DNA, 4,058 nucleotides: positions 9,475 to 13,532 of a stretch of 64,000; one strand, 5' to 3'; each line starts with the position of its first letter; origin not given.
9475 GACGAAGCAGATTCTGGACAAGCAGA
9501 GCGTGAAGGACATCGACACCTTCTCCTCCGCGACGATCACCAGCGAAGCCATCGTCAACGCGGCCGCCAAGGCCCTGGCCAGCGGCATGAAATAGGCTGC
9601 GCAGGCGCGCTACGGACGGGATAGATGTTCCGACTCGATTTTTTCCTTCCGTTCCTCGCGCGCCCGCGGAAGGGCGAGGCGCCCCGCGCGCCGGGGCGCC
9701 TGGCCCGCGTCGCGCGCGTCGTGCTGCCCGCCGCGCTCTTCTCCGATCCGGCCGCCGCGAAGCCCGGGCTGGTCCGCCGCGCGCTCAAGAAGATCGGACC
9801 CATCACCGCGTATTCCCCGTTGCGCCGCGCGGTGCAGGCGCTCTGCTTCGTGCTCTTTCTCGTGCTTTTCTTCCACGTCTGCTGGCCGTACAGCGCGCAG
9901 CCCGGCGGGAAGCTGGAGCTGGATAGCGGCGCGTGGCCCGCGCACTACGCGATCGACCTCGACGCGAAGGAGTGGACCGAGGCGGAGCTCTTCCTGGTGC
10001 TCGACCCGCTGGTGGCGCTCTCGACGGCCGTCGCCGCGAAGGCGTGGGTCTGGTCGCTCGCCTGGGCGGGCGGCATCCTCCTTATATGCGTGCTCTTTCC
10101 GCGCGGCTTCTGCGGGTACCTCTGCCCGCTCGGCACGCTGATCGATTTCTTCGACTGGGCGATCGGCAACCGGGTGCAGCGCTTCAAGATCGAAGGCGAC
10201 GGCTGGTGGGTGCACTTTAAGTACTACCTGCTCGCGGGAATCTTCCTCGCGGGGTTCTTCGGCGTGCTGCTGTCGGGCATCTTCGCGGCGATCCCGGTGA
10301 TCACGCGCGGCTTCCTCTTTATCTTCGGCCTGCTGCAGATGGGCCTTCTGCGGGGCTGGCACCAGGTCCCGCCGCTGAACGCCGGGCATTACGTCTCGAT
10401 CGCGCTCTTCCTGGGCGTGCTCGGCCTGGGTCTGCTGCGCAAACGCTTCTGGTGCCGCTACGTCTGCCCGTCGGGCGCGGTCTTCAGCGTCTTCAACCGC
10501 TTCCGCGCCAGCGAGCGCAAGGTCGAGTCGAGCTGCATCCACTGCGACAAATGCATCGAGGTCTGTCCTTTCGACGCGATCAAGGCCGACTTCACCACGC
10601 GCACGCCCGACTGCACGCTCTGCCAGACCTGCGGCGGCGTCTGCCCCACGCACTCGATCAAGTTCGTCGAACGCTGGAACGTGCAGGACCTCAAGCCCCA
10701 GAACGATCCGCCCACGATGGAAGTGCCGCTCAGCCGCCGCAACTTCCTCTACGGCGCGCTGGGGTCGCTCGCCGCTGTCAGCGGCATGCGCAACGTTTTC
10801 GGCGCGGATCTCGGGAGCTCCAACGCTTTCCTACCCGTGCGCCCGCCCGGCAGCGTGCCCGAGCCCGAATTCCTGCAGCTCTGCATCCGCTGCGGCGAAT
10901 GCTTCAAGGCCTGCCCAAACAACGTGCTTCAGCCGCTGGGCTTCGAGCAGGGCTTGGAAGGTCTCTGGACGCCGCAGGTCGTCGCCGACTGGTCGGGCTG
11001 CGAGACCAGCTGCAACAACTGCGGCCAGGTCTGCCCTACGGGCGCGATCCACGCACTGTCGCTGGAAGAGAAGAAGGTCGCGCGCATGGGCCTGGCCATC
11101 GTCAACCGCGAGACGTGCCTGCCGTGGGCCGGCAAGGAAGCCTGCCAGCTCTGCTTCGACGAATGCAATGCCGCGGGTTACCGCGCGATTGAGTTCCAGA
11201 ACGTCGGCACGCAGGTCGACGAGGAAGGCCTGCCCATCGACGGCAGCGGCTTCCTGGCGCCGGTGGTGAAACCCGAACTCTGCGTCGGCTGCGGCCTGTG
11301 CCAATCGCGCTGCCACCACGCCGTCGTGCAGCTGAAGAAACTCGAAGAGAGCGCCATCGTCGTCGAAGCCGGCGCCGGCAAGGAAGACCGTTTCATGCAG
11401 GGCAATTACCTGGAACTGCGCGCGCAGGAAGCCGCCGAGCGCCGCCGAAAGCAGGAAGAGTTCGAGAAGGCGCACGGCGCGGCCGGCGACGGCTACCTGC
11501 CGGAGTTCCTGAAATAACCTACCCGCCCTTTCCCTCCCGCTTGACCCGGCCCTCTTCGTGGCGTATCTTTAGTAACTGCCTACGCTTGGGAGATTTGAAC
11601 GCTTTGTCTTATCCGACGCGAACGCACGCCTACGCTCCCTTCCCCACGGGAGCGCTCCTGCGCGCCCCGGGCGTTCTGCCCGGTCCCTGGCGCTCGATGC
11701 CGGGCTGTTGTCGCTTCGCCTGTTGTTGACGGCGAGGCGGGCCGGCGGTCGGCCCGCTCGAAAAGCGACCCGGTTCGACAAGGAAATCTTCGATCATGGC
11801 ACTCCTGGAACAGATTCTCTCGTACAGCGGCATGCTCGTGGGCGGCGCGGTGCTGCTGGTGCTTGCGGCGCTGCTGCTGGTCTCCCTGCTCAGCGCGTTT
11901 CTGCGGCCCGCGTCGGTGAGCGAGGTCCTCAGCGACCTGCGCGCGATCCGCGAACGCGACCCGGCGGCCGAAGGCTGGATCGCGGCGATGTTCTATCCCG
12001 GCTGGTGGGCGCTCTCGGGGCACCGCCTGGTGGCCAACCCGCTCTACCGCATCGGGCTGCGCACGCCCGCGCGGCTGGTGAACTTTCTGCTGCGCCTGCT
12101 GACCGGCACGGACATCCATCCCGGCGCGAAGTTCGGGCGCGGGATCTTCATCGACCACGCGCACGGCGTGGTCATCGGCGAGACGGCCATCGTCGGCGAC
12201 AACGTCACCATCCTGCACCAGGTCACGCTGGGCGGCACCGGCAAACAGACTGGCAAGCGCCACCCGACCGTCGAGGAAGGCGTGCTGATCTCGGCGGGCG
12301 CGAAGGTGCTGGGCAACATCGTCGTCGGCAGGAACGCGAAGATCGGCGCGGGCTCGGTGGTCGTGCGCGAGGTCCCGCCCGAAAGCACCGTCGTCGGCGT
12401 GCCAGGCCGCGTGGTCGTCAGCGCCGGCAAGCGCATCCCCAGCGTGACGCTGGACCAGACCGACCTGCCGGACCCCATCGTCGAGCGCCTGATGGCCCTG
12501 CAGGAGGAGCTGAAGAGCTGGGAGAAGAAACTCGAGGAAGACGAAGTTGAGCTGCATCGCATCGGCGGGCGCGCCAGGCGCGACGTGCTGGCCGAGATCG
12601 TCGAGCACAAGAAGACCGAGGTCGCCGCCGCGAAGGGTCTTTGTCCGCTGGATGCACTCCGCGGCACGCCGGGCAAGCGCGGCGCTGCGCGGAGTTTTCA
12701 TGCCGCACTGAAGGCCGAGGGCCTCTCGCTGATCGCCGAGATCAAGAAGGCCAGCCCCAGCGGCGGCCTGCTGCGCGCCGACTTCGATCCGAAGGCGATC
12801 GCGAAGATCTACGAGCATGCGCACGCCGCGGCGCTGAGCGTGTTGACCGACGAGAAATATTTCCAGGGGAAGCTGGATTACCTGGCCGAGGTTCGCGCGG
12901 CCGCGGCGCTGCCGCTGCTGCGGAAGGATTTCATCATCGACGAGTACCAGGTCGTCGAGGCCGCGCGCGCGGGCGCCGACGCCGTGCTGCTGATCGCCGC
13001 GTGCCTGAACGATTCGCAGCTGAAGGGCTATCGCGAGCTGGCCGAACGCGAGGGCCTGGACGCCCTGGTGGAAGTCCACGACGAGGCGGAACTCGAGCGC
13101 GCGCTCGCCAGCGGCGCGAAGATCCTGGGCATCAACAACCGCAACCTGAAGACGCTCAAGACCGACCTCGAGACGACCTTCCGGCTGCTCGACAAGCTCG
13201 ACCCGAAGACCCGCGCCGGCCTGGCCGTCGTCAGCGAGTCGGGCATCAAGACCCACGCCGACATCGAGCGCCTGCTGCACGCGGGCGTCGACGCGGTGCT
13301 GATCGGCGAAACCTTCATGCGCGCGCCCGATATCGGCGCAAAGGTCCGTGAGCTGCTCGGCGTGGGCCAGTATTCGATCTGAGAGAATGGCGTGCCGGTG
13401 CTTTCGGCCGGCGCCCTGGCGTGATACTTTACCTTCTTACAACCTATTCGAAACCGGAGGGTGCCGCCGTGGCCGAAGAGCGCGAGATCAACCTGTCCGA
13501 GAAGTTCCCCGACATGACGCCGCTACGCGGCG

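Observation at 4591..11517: ECF sigma/anti-sigma operon driving a split NosR-like extracytoplasmic flavin + iron-sulfur module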

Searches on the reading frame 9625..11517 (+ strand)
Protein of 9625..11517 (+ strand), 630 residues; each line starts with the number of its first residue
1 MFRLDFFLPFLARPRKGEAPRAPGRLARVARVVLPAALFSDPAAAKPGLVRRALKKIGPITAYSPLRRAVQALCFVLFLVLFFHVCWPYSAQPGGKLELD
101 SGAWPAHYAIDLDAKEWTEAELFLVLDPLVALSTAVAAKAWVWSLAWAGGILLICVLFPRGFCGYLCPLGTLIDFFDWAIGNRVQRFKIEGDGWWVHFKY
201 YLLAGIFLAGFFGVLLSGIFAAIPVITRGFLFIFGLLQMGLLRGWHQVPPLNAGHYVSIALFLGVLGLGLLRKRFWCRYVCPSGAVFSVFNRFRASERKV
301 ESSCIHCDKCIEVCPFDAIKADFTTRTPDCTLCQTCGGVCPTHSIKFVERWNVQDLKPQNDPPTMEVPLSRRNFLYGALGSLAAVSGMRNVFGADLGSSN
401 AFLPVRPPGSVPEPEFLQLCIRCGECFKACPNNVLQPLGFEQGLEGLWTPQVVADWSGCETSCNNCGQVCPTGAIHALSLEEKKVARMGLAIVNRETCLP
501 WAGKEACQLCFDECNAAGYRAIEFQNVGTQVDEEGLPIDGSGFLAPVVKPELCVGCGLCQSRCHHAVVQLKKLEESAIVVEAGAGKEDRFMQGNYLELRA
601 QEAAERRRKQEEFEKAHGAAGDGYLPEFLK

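Call 4: search_protein_families(library=pfam, proteins=[window:9625-11517:+], max_evalue=0.01)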
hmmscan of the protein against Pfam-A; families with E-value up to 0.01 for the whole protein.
window:9625-11517:+ (630 aa): 15 families
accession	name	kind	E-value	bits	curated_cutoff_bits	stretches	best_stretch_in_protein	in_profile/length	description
PF12838.12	Fer4_7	-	7.9e-18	65.1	27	4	420-474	2-52/52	4Fe-4S dicluster domain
PF00037.32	Fer4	-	1.9e-17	62.7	21.1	3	301-320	5-24/24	4Fe-4S binding domain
PF14697.11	Fer4_21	-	2.2e-15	57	35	4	301-345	5-57/59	4Fe-4S dicluster domain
PF13187.11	Fer4_9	-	2.3e-15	56.8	27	2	420-475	2-52/52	4Fe-4S dicluster domain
PF12801.12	Fer4_5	-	5.8e-14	52.2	22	2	255-295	2-42/48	4Fe-4S binding domain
PF13237.11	Fer4_10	-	1.4e-13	51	25.5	2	277-315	15-53/53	4Fe-4S dicluster domain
PF13484.11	Fer4_16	-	3e-13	50.8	30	1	304-326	2-25/66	4Fe-4S double cluster binding domain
PF25160.1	LdpA_Fe-S-bd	-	1.4e-08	34.8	27.6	1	277-321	9-45/49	LdpA Fe-S cluster-binding domain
PF12837.12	Fer4_6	-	6.4e-07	29.5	25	2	301-319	6-24/24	4Fe-4S binding domain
PF13183.11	Fer4_8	-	9.6e-06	26.5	27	0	418-473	3-67/68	4Fe-4S dicluster domain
PF12797.12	Fer4_2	-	1.5e-05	25.1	24.5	1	545-564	2-21/22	4Fe-4S binding domain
PF13534.11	Fer4_17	-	0.00051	21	22.2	0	415-434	41-60/61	4Fe-4S dicluster domain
PF12800.12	Fer4_4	-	0.00069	20.2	24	2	419-432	3-16/17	4Fe-4S binding domain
PF12798.12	Fer4_3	-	0.0035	18.5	27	1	304-318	1-15/15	4Fe-4S binding domain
PF13746.11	Fer4_18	-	0.0065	17.1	27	0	419-444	83-108/114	4Fe-4S dicluster domain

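Call 5: search_protein_families(library=ncbifam, proteins=[window:9625-11517:+], max_evalue=0.01)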
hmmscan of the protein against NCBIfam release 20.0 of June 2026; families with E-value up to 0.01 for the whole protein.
window:9625-11517:+ (630 aa): 56 families (the best 25 are shown)
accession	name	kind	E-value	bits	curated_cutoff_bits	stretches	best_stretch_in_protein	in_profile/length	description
NF007012.0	PRK09476.1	equivalog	9e-32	110.2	269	1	369-598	9-231/254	ferredoxin-type protein NapG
TIGR00397.1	mauM_napG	subfamily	3.9e-23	82.1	178.85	1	395-567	30-191/213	MauM/NapG family ferredoxin-type protein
TIGR02163.1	napH_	subfamily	5.2e-20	72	213.05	1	125-347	42-253/255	NapH/MauN family ferredoxin-type protein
TIGR00402.1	napF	equivalog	3e-16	59.7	102.2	2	404-567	21-147/149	ferredoxin-type protein NapF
NF007013.0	PRK09477.1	equivalog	5.8e-16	58.4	234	1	65-354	26-283/286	quinol dehydrogenase ferredoxin subunit NapH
NF005504.0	PRK07118.1-3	equivalog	6.2e-11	42.2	437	1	296-348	213-268/293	Fe-S cluster domain-containing protein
NF006183.0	PRK08318.1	equivalog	7.6e-11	41.4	335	2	506-576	346-403/422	NAD-dependent dihydropyrimidine dehydrogenase subunit PreA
NF009053.0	PRK12387.1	subfamily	6.2e-10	39.1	204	2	417-480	37-94/180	formate hydrogenlyase complex iron-sulfur subunit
NF042909.1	FMH_DH_FwdF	exception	9.6e-10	38.1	375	1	276-353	232-318/336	tungsten-dependent formylmethanofuran dehydrogenase subunit FwdF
TIGR01944.1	rnfB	subfamily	1.4e-08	34.5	68.7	1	301-350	112-165/190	RnfABCDGE type electron transport complex subunit B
NF006221.0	PRK08348.1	subfamily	1.7e-08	34.2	124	2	418-477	44-94/136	NADH-plastoquinone oxidoreductase subunit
TIGR02179.1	PorD_KorD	subfamily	4e-08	33.3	60.05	1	419-477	26-74/78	2-oxoacid:acceptor oxidoreductase, delta subunit, pyruvate/2-ketoisovalerate family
TIGR01971.1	NuoI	subfamily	4e-08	32.9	113.05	2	277-321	50-100/121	NADH-quinone oxidoreductase, chain I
NF040864.1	HgcB_ferredoxin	equivalog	4.8e-08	32.7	99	1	277-321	22-63/93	mercury methylation ferredoxin HgcB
NF004545.0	PRK05888.3-1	equivalog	7.2e-08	32.3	229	1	419-477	67-125/154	NADH-quinone oxidoreductase subunit NuoI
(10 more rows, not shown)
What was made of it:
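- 9625..11517 (+): NapH-NapG fusion polyferredoxin. Elements in order: 4 hydrophobic TM helices with CGYLCP and CRYVCP motifs; 2 cytoplasmic [4Fe-4S] motifs; internal SRRNFL twin-arginine motif (nt 10735-10740) before a weakly hydrophobic TM5; periplasmic NapG-like domain with 4 cluster motifs; and a conserved C-terminal tail YLPEFLK (nt 11494-11514). NCBIfam NapG, 110 bits (aa 369-598), and NapH TIGR02163, 72 bits (aa 125-347), both below the equivalog cutoffs (call 5).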

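Call 70: list_cluster_members(proteins=[window:9625-11514:+, window:24010-26607:+, window:7147-8193:+])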
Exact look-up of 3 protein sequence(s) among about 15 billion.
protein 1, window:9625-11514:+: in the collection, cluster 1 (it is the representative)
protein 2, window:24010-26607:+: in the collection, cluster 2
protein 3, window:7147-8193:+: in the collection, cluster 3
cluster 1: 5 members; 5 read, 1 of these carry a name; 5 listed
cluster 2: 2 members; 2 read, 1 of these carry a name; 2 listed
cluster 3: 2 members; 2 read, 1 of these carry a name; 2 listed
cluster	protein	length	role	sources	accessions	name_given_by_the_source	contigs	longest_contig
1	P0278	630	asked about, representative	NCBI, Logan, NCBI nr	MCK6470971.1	MAG: 4Fe-4S dicluster domain-containing protein [Planctomycetes bacterium] | 4Fe-4S dicluster domain-containing protein [Planctomycetota bacterium]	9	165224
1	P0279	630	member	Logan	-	-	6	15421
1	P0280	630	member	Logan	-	-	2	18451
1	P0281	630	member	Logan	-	-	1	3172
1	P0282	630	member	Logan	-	-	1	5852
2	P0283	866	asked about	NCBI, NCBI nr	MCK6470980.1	MAG: aconitate hydratase [Planctomycetes bacterium] | aconitate hydratase [Planctomycetota bacterium]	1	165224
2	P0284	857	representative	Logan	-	-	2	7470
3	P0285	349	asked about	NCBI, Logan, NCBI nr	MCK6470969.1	MAG: FAD:protein FMN transferase [Planctomycetes bacterium] | FAD:protein FMN transferase [Planctomycetota bacterium]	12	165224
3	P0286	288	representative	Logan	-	-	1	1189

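Call 82: search_solved_structures(query=window:9625-11514:+, max_evalue=0.001)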
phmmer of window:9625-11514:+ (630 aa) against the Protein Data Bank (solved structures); distinct sequences matched with E-value up to 0.001: 7.
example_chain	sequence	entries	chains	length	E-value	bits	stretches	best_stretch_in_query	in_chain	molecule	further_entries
6fah_A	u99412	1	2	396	4.5e-05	25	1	299-345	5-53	Caffeyl-CoA reductase-Etf complex subunit CarE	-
9sw6_G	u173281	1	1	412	0.00013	23.5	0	277-507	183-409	Polyferredoxin protein MvhB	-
7p61_I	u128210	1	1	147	0.0003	22.3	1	402-505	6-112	NADH-quinone oxidoreductase subunit I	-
7p7k_I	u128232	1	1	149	0.0003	22.3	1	402-505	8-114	NADH-quinone oxidoreductase subunit I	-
7p69_I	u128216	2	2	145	0.00032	22.2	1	403-505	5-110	NADH-quinone oxidoreductase subunit I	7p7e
7p62_I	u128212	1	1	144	0.00034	22.1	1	403-505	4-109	NADH-quinone oxidoreductase subunit I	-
7awt_I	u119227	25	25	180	0.00053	21.5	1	402-504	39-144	NADH-quinone oxidoreductase subunit I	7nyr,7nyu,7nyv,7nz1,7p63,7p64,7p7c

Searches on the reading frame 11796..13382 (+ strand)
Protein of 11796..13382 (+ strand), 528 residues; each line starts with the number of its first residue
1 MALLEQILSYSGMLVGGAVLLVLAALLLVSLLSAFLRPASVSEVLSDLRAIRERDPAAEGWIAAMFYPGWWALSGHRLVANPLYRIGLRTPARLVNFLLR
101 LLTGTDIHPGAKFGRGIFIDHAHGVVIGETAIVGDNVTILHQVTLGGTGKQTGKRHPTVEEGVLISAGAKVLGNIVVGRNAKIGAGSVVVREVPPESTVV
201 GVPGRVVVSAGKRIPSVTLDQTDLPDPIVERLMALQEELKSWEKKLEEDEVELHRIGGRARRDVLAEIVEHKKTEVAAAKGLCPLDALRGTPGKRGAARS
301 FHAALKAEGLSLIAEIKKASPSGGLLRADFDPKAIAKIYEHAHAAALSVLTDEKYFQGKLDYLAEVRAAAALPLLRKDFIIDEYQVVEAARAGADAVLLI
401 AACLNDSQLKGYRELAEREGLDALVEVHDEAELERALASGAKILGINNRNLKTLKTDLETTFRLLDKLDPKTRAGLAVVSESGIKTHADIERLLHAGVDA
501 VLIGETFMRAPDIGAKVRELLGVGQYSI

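Call 4: search_protein_families(library=pfam, proteins=[window:11796-13382:+], max_evalue=0.01)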
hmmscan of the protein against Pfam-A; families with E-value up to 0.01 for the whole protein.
window:11796-13382:+ (528 aa): 6 families
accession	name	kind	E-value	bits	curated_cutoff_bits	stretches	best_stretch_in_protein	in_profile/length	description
PF00218.27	IGPS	-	1.2e-86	290.5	27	1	265-520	1-254/254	Indole-3-glycerol phosphate synthase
PF00132.30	Hexapep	-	1.1e-10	41.2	27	1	156-189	1-34/36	Bacterial transferase hexapeptide (six repeats)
PF01070.24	FMN_dh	-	0.0006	19.4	24.9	0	429-510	228-308/350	FMN-dependent dehydrogenase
PF23198.2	PDE8A_N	-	0.0031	17.9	29.6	1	397-503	12-116/147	PDE8A-like, N-terminal domain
PF00977.27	His_biosynth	-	0.0046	16.9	23.6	0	478-517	76-115/228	Histidine biosynthesis protein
PF01729.25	QRPTase_C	-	0.0055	16.9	23.1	0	422-511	82-162/169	Quinolinate phosphoribosyl transferase, C-terminal domain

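Call 5: search_protein_families(library=ncbifam, proteins=[window:11796-13382:+], max_evalue=0.01)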
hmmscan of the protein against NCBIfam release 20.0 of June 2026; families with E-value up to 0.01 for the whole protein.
window:11796-13382:+ (528 aa): 43 families (the best 25 are shown)
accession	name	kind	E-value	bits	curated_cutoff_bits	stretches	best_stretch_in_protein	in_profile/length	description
NF001377.0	PRK00278.2-4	equivalog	3.1e-97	324.8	260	1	263-521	2-256/259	indole-3-glycerol phosphate synthase TrpC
NF001373.0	PRK00278.1-6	equivalog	4.8e-92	307.8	317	1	263-521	3-261/263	indole-3-glycerol phosphate synthase TrpC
NF001370.0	PRK00278.1-2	equivalog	1.4e-88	296.5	348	1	262-522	2-262/266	indole-3-glycerol phosphate synthase TrpC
NF001372.0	PRK00278.1-4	subfamily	2.2e-85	286.3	370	1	260-521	27-292/295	indole-3-glycerol phosphate synthase TrpC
NF006945.0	PRK09427.1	equivalog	1.1e-82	278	380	1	262-521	7-258/461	bifunctional indole-3-glycerol-phosphate synthase TrpC/phosphoribosylanthranilate isomerase TrpF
NF001378.0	PRK00278.2-5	equivalog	4.8e-75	252.2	360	1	264-522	2-260/263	indole-3-glycerol phosphate synthase TrpC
NF001375.0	PRK00278.2-2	equivalog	1.1e-73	247.8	360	1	296-522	24-249/255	indole-3-glycerol phosphate synthase TrpC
NF001376.0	PRK00278.2-3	equivalog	1.1e-72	244.6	284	1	293-522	27-253/255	indole-3-glycerol phosphate synthase TrpC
NF001371.0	PRK00278.1-3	equivalog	3.1e-70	236.5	307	1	263-520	3-251/255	indole-3-glycerol phosphate synthase TrpC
NF001369.0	PRK00278.1-1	equivalog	1.9e-69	233.8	329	1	263-525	4-262/271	indole-3-glycerol phosphate synthase TrpC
TIGR01172.1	cysE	equivalog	6.6e-64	214.8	210.65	1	46-205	3-162/162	serine O-acetyltransferase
NF010562.0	PRK13957.1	equivalog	2.1e-58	197.4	414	1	262-517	7-248/252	indole-3-glycerol-phosphate synthase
NF008349.0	PRK11132.1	equivalog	2.1e-56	191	397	1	40-222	77-259/273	serine O-acetyltransferase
NF041874.1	EPS_EpsC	equivalog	4.6e-56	189.1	150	1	46-208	3-165/168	serine O-acetyltransferase EpsC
NF010375.0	PRK13802.1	equivalog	8.5e-51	172.9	1386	1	306-524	46-260/695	bifunctional indole-3-glycerol phosphate synthase/tryptophan synthase subunit beta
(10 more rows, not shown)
